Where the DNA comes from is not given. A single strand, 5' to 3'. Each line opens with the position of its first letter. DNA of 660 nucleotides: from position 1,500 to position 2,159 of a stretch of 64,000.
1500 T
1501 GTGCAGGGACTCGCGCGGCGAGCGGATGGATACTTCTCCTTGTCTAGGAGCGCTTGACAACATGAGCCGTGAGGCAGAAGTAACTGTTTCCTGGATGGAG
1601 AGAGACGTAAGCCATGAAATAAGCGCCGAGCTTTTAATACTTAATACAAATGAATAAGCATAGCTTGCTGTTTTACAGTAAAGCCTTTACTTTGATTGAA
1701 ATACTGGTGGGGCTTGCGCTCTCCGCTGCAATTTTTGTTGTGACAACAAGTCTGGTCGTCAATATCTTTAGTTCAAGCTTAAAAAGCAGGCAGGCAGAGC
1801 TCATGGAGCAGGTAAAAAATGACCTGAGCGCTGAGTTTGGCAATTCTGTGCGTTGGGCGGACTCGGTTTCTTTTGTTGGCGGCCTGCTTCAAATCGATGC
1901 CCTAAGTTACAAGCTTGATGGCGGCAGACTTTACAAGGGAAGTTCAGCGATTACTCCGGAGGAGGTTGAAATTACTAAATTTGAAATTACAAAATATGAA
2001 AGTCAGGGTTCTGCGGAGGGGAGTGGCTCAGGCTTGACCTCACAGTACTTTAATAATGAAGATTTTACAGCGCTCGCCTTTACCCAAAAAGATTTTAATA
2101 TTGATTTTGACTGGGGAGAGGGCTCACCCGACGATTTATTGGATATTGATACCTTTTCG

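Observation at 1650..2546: PA14 carbohydrate-binding domain fused to a prepilin N-terminus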

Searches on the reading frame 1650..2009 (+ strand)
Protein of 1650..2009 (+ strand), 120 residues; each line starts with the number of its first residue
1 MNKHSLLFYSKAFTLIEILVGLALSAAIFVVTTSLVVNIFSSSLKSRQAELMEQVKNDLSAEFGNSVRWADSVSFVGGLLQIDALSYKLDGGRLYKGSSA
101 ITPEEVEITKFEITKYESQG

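Call 68: search_protein_representatives(protein=window:1650-2009:+)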
Query: 120 residues. Proteins with E-value up to 0.001 (for the whole library): 122; up to 1e-10: 85; up to 1e-30: 1. The best 122 are listed.
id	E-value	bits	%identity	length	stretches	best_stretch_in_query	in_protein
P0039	4.1e-36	139.5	59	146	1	11-118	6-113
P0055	1.3e-30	121.8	54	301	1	11-117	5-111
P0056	5.5e-30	119.8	55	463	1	8-117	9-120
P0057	7.4e-30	119.4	51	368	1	8-116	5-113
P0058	3.1e-24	101.3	44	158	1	10-118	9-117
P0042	8.4e-23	96.7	46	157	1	12-114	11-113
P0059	1.5e-22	95.9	47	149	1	11-115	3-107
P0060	3.3e-22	94.8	41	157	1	10-116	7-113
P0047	8.6e-22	93.5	44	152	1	10-114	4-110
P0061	2.1e-21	92.3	44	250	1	11-115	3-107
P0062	6.9e-21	90.6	42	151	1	10-115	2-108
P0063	7.4e-21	90.5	47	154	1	10-119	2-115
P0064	9.8e-21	90.1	45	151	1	12-113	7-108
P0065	1.4e-20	89.6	43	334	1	10-116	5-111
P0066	1.4e-20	89.6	40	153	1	12-118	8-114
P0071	2.7e-20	88.7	40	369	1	2-116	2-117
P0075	1.3e-19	86.5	42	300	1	11-116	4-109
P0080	1.0e-18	83.6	37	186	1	11-119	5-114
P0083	2.2e-18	82.5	40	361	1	10-115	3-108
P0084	2.2e-18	82.5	39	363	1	10-118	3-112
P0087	6.0e-18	81.1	38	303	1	11-115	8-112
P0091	3.9e-17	78.5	37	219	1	11-117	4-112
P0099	8.4e-16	74.3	34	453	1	12-116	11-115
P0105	3.0e-15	72.5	33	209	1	10-117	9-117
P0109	1.7e-14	70.0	36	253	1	11-115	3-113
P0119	8.0e-13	64.7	34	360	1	17-116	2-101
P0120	1.4e-12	63.9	36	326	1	23-118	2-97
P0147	4.5e-09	52.6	28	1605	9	57-107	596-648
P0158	1.5e-06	44.5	41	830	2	10-74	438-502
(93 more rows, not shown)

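Call 69: search_protein_families(library=pfam, proteins=[P0055, P0056, P0057, P0061, P0065, P0071, P0075, P0083, P0084, P0087], max_evalue=0.01)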
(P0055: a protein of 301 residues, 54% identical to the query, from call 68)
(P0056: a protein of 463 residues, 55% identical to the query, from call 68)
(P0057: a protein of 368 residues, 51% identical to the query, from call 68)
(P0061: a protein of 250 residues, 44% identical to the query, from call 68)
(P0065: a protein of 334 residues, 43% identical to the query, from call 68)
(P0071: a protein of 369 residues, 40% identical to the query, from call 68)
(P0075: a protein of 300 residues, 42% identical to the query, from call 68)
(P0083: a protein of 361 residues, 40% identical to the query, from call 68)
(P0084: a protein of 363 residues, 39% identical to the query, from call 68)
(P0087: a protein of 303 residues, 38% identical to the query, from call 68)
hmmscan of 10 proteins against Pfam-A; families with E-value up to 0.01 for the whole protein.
P0055 (301 aa): 3 families
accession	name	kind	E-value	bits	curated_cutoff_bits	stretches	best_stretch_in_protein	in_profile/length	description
PF07691.17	PA14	-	6.1e-27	94.7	24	1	124-255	3-144/147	PA14 domain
PF10528.15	GLEYA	-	1.9e-06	28.5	26.2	1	166-242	1-87/91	GLEYA domain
PF07963.17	N_methyl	-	1.2e-05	25.1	21.2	1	1-26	1-26/27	Prokaryotic N-terminal methylation motif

P0056 (463 aa): 3 families
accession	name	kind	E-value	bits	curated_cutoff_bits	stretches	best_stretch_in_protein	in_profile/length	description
PF07691.17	PA14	-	8.2e-30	104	24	1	132-265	3-146/147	PA14 domain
PF10528.15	GLEYA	-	9.9e-05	23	26.2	1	177-250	4-87/91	GLEYA domain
PF07963.17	N_methyl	-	0.01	15.9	21.2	0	11-33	4-26/27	Prokaryotic N-terminal methylation motif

P0057 (368 aa): 3 families
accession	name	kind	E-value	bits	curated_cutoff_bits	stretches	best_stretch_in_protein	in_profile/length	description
PF07691.17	PA14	-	1.9e-30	106.1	24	1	127-257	4-144/147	PA14 domain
PF10528.15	GLEYA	-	6.3e-05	23.7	26.2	1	168-232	1-75/91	GLEYA domain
PF07963.17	N_methyl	-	0.00085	19.2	21.2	1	7-29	4-26/27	Prokaryotic N-terminal methylation motif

P0061 (250 aa): 2 families
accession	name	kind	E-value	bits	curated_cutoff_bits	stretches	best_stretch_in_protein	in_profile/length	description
PF07963.17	N_methyl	-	1.8e-06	27.7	21.2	1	2-23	4-25/27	Prokaryotic N-terminal methylation motif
PF17957.7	Big_7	-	2.4e-05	25.3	24.1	1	166-228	10-68/70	Bacterial Ig domain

P0065 (334 aa): 3 families
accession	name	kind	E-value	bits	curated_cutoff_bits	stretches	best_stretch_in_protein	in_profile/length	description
PF07691.17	PA14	-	3.4e-29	102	24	1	124-256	3-145/147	PA14 domain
PF10528.15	GLEYA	-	0.00018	22.2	26.2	1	167-233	2-78/91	GLEYA domain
PF07963.17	N_methyl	-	0.0002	21.2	21.2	1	3-27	2-26/27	Prokaryotic N-terminal methylation motif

P0071 (369 aa): 2 families
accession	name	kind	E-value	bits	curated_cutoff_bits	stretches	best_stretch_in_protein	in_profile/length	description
PF07691.17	PA14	-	9e-27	94.1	24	1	131-261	4-144/147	PA14 domain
PF07963.17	N_methyl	-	0.00021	21.2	21.2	1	11-32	4-25/27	Prokaryotic N-terminal methylation motif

P0075 (300 aa): 2 families
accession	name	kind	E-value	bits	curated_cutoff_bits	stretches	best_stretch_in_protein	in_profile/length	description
PF07691.17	PA14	-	4.3e-22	79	24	1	122-252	3-144/147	PA14 domain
PF07963.17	N_methyl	-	3e-05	23.8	21.2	1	2-25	3-26/27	Prokaryotic N-terminal methylation motif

P0083 (361 aa): 3 families
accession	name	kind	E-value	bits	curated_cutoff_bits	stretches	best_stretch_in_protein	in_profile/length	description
PF07691.17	PA14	-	4.1e-34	117.9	24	1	122-254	3-145/147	PA14 domain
PF10528.15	GLEYA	-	0.0001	23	26.2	1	164-233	1-80/91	GLEYA domain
PF07963.17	N_methyl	-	0.00077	19.4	21.2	1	1-18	2-19/27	Prokaryotic N-terminal methylation motif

P0084 (363 aa): 2 families
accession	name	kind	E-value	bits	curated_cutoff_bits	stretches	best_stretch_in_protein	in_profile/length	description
PF07691.17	PA14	-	4.5e-24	85.4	24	1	124-255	4-145/147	PA14 domain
PF07963.17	N_methyl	-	1.3e-06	28.2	21.2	1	1-25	2-26/27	Prokaryotic N-terminal methylation motif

P0087 (303 aa): 3 families
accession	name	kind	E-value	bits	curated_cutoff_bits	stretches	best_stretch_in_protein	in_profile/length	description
PF07691.17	PA14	-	3.2e-22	79.3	24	1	126-256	3-144/147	PA14 domain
PF07963.17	N_methyl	-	1.1e-05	25.2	21.2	1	5-29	2-26/27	Prokaryotic N-terminal methylation motif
PF05345.18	He_PIG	-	0.0024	18.7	24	1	147-196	34-86/96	Putative Ig domain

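Call 70: search_protein_families(library=pfam, proteins=[P0099, P0109, P0119, P0120, P0091, P0105, P0080, P0147, P0158], max_evalue=0.01)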
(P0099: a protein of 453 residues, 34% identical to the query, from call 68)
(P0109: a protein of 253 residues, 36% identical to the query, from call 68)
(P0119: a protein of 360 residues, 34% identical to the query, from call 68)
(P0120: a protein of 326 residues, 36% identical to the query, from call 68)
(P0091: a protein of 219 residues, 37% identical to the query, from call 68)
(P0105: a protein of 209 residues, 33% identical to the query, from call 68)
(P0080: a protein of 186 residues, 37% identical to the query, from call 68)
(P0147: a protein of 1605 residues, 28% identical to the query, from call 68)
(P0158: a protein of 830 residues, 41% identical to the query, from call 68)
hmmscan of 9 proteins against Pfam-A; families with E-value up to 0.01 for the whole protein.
P0099 (453 aa): 2 families
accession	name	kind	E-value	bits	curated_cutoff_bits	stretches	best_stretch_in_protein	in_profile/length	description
PF07691.17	PA14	-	9.3e-23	81.1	24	1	128-257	3-145/147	PA14 domain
PF07963.17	N_methyl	-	0.00012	21.9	21.2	1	9-30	4-25/27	Prokaryotic N-terminal methylation motif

P0109 (253 aa): 1 family
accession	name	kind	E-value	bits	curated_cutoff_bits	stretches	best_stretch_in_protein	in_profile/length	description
PF07963.17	N_methyl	-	8.2e-06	25.6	21.2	1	2-25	4-27/27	Prokaryotic N-terminal methylation motif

P0119 (360 aa): 2 families
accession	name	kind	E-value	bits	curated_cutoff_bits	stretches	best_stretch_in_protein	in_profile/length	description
PF07691.17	PA14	-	6.9e-31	107.5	24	1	115-246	4-145/147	PA14 domain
PF10528.15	GLEYA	-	4.2e-06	27.4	26.2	1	156-222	1-77/91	GLEYA domain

P0120 (326 aa): 2 families
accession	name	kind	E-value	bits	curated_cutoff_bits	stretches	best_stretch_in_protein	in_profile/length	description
PF07691.17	PA14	-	7.1e-26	91.2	24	1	109-242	3-146/147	PA14 domain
PF10528.15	GLEYA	-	0.0022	18.7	26.2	1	151-193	1-43/91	GLEYA domain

P0091 (219 aa): 1 family
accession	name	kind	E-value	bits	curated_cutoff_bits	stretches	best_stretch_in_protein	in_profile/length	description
PF07963.17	N_methyl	-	1.4e-06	28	21.2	1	2-25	3-26/27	Prokaryotic N-terminal methylation motif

P0105 (209 aa): 1 family
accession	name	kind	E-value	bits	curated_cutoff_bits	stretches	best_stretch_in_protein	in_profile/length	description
PF07963.17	N_methyl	-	6.6e-05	22.8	21.2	1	8-31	3-26/27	Prokaryotic N-terminal methylation motif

P0080 (186 aa): 1 family
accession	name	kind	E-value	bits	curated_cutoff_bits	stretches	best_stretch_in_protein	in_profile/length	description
PF07963.17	N_methyl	-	1.5e-05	24.8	21.2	1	1-21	1-21/27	Prokaryotic N-terminal methylation motif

P0147 (1605 aa): 6 families
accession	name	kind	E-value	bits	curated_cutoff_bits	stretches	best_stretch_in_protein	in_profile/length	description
PF13946.11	DUF4214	-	5.3e-31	106.9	23.2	3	1486-1554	1-71/72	Domain of unknown function (DUF4214)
PF17231.7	DUF5305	-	2.3e-12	47.3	29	0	1339-1378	74-113/217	Family of unknown function (DUF5305)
PF17882.6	SBD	-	0.00077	20.2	20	0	809-846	32-67/76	OAA-family lectin sugar binding domain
PF00801.26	PKD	-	0.00088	19.7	23.5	0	195-240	37-73/80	PKD domain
PF11545.14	HemeBinding_Shp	-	0.0033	17.7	26.4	0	522-560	3-37/148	Cell surface heme-binding protein Shp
PF18342.7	LytB_SH3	-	0.0066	16.9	25.8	0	331-357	9-35/67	Endo-beta-N-acetylglucosaminidase LytB SH3 domain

P0158 (830 aa): 1 family
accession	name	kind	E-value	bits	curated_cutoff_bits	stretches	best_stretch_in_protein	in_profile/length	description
PF07963.17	N_methyl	-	1.9e-10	40.3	21.2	2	436-459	2-25/27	Prokaryotic N-terminal methylation motif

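Call 75: list_cluster_members(proteins=[P0055, P0056, P0057, P0065, P0071, P0075, P0083, P0084, P0087, P0099])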
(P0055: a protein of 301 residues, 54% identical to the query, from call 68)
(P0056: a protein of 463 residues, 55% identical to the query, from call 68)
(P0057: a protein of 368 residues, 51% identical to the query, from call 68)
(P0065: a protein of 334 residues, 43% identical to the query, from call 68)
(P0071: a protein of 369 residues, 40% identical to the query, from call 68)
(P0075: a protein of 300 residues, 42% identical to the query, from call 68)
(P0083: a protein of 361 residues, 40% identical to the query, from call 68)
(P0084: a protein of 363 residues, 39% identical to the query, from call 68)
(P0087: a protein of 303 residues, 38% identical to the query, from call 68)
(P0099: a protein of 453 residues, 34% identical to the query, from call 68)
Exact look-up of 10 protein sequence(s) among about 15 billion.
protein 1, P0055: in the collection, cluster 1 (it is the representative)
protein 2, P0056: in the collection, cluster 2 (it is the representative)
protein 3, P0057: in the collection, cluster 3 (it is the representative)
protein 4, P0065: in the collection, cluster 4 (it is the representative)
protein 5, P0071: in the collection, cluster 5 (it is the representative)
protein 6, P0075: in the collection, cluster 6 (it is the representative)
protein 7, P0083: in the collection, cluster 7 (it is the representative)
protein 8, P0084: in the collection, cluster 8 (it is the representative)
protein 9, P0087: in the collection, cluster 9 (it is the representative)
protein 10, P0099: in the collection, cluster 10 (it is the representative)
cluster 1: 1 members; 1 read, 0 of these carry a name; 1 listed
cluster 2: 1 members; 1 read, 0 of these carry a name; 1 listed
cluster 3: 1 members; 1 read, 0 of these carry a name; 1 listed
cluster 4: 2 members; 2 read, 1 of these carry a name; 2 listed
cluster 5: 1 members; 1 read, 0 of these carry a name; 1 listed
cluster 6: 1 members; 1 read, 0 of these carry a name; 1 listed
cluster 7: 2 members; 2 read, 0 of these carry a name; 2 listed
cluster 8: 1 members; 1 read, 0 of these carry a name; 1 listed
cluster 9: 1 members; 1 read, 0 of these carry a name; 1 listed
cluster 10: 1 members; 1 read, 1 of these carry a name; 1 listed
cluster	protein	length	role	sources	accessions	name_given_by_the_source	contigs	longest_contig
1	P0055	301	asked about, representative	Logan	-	-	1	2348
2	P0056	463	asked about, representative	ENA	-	-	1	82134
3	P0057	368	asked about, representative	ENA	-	-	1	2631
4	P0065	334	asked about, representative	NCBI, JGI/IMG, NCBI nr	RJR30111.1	hypothetical protein C4564_00950 [Candidatus Microgenomates bacterium] | MAG: hypothetical protein C4564_00950 [Candidatus Microgenomates bacterium]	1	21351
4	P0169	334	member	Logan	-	-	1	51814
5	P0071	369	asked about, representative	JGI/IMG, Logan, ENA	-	-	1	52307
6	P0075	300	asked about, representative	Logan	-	-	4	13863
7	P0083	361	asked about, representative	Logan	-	-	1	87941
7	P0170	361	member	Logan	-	-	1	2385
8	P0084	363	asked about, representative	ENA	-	-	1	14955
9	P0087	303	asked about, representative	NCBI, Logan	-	-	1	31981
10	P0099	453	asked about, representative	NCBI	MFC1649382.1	PA14 domain-containing protein [Patescibacteria group bacterium]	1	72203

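Call 76: find_encoding_contigs(protein=P0083, flank=6000, max_places=1)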
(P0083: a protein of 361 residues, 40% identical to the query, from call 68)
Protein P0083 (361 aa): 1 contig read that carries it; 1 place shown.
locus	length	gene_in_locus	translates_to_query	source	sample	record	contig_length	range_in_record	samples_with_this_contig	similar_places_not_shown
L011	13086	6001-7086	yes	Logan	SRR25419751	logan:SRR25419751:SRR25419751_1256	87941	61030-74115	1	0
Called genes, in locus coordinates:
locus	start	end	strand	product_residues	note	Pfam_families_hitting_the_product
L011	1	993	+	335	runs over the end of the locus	-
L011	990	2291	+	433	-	-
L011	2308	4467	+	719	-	PF16927:HisKA_7TM, PF00512:HisKA, PF02518:HATPase_c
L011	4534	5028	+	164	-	-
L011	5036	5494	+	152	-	PF07963:N_methyl (faint)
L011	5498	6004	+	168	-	-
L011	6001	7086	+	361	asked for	PF07691:PA14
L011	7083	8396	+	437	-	-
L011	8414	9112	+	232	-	PF01746:tRNA_m1G_MT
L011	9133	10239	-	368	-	-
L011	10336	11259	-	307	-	-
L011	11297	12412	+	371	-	PF02515:CoA_transf_3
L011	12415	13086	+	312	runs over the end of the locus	PF13527:Acetyltransf_9, PF00583:Acetyltransf_1 (faint)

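Call 77: find_encoding_contigs(protein=P0056, flank=6000, max_places=1)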
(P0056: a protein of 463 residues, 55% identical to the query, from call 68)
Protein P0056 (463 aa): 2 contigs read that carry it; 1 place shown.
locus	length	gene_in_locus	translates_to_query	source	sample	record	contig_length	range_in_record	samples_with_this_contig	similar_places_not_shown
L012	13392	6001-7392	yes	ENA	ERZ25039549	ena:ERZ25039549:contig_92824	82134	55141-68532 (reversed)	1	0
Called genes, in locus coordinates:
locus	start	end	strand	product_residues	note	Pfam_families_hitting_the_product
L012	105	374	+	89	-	-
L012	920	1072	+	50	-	-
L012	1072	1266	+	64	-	-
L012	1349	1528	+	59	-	-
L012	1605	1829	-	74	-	-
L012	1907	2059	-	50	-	-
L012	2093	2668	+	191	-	PF01040:UbiA (weak)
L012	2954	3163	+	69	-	-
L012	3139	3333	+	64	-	-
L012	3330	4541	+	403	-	PF00512:HisKA, PF02518:HATPase_c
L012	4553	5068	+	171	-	-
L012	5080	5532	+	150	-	PF07963:N_methyl (faint)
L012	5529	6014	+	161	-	-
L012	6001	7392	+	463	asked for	PF07691:PA14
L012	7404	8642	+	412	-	PF13519:VWA_2 (weak)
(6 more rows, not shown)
